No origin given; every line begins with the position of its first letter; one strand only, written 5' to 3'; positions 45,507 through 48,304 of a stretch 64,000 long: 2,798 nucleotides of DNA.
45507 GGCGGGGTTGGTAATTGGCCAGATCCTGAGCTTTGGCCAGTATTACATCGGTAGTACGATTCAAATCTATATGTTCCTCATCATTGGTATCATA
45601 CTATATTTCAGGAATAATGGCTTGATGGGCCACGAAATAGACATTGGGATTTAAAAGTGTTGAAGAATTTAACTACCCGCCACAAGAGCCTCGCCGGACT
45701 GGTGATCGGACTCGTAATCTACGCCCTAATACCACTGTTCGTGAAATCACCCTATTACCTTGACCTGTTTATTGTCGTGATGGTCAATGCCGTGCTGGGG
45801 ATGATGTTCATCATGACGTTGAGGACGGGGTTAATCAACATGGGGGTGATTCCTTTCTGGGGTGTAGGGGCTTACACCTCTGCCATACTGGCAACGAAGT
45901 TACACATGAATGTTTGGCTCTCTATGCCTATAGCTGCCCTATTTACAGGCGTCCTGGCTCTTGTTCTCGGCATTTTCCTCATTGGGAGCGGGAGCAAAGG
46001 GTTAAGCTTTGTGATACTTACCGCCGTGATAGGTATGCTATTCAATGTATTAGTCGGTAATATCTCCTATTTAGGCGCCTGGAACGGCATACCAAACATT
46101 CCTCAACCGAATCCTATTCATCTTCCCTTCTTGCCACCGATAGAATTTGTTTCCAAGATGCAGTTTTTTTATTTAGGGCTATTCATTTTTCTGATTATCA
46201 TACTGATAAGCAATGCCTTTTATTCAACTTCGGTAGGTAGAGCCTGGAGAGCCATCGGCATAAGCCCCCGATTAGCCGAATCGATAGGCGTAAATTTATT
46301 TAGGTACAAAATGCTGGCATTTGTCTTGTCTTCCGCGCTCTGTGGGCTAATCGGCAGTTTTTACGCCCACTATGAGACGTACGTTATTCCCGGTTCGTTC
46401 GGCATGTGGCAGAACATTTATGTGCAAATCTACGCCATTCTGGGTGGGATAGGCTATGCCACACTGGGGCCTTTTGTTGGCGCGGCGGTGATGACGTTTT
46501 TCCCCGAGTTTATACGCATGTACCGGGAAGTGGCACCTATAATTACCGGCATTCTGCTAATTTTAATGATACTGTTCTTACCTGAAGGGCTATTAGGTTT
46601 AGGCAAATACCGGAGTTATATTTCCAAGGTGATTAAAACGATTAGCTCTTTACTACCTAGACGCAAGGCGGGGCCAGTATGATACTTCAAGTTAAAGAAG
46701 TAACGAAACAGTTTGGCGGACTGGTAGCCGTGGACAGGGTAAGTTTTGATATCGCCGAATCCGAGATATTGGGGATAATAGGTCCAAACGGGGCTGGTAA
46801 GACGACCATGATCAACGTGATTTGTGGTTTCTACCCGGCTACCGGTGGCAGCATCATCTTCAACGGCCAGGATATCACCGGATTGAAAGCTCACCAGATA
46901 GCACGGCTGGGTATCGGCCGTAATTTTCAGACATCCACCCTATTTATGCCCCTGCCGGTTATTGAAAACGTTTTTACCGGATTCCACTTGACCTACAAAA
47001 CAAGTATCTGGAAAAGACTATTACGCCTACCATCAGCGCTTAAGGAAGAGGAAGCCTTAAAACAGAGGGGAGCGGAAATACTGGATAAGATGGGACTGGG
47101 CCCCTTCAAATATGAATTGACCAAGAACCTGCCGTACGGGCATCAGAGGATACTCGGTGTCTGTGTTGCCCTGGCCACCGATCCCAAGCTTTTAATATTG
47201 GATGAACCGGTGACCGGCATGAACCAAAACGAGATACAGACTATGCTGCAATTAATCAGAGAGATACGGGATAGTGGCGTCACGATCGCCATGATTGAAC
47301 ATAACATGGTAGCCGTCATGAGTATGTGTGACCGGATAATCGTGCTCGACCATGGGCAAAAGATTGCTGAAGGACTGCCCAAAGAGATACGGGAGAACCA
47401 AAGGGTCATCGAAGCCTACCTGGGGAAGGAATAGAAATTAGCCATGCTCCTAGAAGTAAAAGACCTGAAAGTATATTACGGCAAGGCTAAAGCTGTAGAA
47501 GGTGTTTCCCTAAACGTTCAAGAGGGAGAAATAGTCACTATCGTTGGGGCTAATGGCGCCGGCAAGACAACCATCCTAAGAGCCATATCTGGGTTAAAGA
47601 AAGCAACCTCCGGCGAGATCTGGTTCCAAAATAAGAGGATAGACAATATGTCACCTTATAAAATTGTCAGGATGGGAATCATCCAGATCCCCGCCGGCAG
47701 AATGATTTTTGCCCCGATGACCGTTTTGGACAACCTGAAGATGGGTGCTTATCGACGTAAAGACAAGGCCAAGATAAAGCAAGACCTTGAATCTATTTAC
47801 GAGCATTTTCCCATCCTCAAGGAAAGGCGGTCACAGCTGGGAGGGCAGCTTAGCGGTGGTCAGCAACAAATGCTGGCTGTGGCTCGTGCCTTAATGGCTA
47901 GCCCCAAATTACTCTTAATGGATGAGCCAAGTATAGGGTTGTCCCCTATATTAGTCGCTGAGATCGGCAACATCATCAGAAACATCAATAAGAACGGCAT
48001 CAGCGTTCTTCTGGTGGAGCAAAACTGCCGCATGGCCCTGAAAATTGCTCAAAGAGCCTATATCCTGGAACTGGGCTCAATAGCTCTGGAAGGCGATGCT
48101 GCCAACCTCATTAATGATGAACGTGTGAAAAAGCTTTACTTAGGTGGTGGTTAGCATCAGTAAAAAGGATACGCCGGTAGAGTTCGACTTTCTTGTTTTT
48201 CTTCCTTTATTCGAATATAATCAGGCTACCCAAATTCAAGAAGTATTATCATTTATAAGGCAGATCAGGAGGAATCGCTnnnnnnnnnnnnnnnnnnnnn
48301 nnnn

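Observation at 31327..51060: Segmentally duplicated catabolic module: AOR, Liv-type importer, OYE-FAD/Fe-S reductase and SDR, repeated in tandem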

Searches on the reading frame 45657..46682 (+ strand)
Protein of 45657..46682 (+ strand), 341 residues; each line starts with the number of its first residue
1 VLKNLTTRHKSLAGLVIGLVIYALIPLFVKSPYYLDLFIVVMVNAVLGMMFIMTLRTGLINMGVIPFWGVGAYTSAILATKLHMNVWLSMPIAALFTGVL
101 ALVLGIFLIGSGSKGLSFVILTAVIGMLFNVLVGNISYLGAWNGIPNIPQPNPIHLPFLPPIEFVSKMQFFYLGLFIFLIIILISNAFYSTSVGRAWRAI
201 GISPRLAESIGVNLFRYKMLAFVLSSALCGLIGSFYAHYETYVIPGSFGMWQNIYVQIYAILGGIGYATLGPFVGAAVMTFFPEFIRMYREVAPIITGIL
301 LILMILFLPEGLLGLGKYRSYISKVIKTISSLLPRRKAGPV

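Call 37: find_related_loci(query=window:45657-46682:+, collection=metagenome_contigs, flank=10000)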
Query window:45657-46682:+ (341 aa) in metagenome_contigs; peptide patterns used: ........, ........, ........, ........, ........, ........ (x = any residue, [..] = any of these).
148 stretches matched a pattern; 37 encode a relative of the query (tblastn E <= 1e-3); 37 distinct loci.
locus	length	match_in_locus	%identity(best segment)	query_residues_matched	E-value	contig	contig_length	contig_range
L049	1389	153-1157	69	4-339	5e-167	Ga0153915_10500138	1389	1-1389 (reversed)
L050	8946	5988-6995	67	1-336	3e-142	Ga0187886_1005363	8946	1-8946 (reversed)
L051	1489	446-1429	70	9-336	2e-144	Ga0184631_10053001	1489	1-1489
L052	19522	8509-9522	65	1-339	4e-124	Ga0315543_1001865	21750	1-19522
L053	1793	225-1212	68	1-331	2e-109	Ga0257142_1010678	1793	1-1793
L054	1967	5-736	69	93-336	7e-94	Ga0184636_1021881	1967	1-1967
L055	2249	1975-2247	77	4-94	1e-40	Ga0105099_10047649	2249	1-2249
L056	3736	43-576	32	138-315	4e-23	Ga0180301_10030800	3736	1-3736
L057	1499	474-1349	27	26-312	3e-17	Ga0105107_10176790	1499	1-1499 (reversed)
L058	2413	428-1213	27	87-338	4e-16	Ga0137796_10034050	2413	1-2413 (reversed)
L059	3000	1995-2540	35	166-339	1e-15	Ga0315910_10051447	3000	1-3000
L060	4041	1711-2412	27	84-312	1e-15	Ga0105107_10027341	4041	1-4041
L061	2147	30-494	33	166-312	6e-15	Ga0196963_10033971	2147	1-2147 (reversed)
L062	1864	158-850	28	87-312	6e-15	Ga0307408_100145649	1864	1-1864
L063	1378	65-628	31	166-338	6e-15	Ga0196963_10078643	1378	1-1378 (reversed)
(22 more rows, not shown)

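Call 55: search_protein_families(library=pfam, proteins=[L050:639-2105:+, L050:2147-3415:+, L050:3431-4969:+, L052:12296-13843:+, L052:13895-15160:+, L052:15179-16651:+, L052:2043-3317:+, L052:6026-6955:+], max_evalue=0.00001)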
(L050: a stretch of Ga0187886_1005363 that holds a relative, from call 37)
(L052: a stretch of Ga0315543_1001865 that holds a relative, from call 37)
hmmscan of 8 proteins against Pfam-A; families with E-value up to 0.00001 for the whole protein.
L050:639-2105:+ (488 aa): 2 families
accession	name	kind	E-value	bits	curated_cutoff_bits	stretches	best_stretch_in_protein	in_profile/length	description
PF01565.28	FAD_binding_4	-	4.5e-18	65.7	26.4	1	38-178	1-138/139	FAD binding domain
PF02913.24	FAD-oxidase_C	-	8.2e-07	29.4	21.2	1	374-486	139-248/248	FAD linked oxidases, C-terminal domain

L050:2147-3415:+ (422 aa): 1 family
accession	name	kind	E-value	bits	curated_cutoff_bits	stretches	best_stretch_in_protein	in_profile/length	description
PF02754.22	CCG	-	2.3e-29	101.8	20.6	2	156-242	1-85/85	Cysteine-rich domain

L050:3431-4969:+ (512 aa): 1 family
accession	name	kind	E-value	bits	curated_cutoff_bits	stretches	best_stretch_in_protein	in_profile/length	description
PF01565.28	FAD_binding_4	-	3.5e-19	69.3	26.4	1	42-177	2-138/139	FAD binding domain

L052:12296-13843:+ (515 aa): 1 family
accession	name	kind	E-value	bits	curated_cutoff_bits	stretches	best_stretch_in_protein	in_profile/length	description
PF01565.28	FAD_binding_4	-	5.3e-16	59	26.4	1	65-173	1-106/139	FAD binding domain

L052:13895-15160:+ (421 aa): 1 family
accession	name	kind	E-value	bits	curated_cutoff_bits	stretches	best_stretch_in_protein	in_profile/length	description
PF02754.22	CCG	-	3.8e-32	110.7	20.6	2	155-234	1-78/85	Cysteine-rich domain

L052:15179-16651:+ (490 aa): 1 family
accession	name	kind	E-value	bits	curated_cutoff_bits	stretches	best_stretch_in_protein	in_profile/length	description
PF01565.28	FAD_binding_4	-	2.7e-17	63.2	26.4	1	36-163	2-137/139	FAD binding domain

L052:2043-3317:+ (424 aa): 2 families
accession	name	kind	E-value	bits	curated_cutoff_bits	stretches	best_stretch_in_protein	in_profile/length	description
PF05598.16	DUF772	-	1.7e-16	60.4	23.1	1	68-136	1-73/74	Transposase domain (DUF772)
PF01609.27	DDE_Tnp_1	-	4.3e-08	33.6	23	1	275-411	28-172/200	Transposase DDE domain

L052:6026-6955:+ (309 aa): 3 families
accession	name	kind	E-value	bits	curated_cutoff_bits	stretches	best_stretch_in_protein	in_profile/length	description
PF13610.12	DDE_Tnp_IS240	-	3.5e-16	60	27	1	114-250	3-137/139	DDE domain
PF00665.32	rve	-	4.1e-08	33.9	32.6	1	110-183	3-78/102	Integrase core domain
PF13683.12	rve_3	-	1.5e-07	31.5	26.5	1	211-260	18-67/67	Integrase core domain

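Call 88: search_protein_families(library=pfam, proteins=[window:45657-46682:+], max_evalue=0.00001)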
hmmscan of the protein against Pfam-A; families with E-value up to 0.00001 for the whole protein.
window:45657-46682:+ (341 aa): 1 family
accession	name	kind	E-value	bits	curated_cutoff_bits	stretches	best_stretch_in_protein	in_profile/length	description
PF02653.21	BPD_transp_2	-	3.6e-33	115.3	26.8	1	35-307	3-267/269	Branched-chain amino acid transport system / permease component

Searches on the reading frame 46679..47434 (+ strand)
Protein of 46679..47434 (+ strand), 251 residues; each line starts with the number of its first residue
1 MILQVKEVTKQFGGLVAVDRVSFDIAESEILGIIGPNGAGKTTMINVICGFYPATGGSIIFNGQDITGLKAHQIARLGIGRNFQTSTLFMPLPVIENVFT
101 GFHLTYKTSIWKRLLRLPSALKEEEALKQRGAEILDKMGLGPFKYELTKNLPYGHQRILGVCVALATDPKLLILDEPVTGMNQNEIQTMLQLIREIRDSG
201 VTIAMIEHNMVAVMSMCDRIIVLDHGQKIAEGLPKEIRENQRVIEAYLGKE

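Call 88: search_protein_families(library=pfam, proteins=[window:46679-47434:+], max_evalue=0.00001)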
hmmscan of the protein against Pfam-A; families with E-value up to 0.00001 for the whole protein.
window:46679-47434:+ (251 aa): 3 families
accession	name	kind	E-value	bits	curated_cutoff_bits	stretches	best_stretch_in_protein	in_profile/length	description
PF00005.33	ABC_tran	-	6.1e-29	101.8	25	1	19-178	2-136/137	ABC transporter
PF12399.14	BCA_ABC_TP_C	-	3.8e-11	42.8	25.5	1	227-251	1-25/27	Branched-chain amino acid ATP-binding cassette transporter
PF13304.12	AAA_21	-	3.4e-07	31.1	27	0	150-183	237-273/304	AAA domain, putative AbiEii toxin, Type IV TA system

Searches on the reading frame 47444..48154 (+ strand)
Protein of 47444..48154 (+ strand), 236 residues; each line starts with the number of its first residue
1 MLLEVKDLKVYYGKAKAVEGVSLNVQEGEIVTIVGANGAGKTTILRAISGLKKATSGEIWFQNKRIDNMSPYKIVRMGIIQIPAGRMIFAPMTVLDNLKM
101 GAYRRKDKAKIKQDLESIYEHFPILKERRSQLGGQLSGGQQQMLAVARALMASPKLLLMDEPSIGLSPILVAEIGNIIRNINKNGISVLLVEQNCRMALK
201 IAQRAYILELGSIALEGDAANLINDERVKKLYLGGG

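Call 88: search_protein_families(library=pfam, proteins=[window:47444-48154:+], max_evalue=0.00001)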
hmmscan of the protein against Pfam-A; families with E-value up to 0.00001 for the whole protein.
window:47444-48154:+ (236 aa): 4 families
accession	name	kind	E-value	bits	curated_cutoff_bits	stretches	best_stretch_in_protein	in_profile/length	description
PF00005.33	ABC_tran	-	1.5e-31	110.3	25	1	19-163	2-136/137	ABC transporter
PF13304.12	AAA_21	-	7.2e-12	46.4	27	0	31-54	2-25/304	AAA domain, putative AbiEii toxin, Type IV TA system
PF02463.25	SMC_N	-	4.2e-06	26.8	40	0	21-184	18-189/220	RecF/RecN/SMC N terminal domain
PF09818.15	ABC_ATPase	-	6.4e-06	25.8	23.2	0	14-49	68-100/283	P-loop domain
